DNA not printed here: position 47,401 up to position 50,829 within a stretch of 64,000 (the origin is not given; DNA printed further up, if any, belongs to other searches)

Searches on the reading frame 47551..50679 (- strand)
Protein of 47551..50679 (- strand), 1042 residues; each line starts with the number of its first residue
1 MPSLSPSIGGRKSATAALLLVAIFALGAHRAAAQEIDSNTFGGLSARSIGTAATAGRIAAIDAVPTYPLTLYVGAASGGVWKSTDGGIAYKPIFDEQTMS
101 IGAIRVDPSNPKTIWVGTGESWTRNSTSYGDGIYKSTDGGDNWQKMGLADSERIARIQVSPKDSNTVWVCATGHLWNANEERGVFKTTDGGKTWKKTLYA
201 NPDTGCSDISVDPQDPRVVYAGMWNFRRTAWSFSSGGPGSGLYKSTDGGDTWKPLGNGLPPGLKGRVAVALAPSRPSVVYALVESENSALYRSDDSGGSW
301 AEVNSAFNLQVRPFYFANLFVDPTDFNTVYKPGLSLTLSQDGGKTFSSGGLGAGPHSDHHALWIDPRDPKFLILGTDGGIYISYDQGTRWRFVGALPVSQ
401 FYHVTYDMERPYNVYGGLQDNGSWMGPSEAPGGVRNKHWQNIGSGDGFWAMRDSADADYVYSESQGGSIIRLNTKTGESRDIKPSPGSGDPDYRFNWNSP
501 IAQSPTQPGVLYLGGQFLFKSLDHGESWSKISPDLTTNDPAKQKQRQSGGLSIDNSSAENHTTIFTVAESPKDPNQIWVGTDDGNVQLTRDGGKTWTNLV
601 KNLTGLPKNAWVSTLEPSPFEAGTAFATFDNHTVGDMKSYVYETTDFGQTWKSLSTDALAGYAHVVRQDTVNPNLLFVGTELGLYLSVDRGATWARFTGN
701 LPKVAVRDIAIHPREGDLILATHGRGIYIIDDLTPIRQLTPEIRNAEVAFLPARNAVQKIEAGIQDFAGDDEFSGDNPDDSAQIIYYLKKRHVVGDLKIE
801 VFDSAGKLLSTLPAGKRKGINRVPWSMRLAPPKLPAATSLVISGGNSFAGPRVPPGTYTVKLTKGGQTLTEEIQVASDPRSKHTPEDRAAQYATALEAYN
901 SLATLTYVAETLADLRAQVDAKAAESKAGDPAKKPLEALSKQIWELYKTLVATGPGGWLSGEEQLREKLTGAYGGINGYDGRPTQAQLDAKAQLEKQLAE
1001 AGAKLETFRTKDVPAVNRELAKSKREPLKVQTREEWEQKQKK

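Call 93: search_protein_families(library=pfam, proteins=[window:47551-50679:-], max_evalue=0.001)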
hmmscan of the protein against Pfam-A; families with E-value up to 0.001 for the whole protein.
window:47551-50679:- (1042 aa): 4 families
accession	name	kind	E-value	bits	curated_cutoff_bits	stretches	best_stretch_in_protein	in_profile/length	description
PF15902.12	Sortilin-Vps10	-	2.1e-30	106.4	33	4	133-256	3-113/446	Sortilin, neurotensin receptor 3,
PF02012.26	BNR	-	1.3e-13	49.1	27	0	186-196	2-12/12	BNR/Asp-box repeat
PF13088.12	BNR_2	-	7.4e-10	39.1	31.4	1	120-303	76-251/277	BNR repeat-like domain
PF14870.12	PSII_BNR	-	8.1e-06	25.7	27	0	178-303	34-141/303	Photosynthesis system II assembly factor YCF48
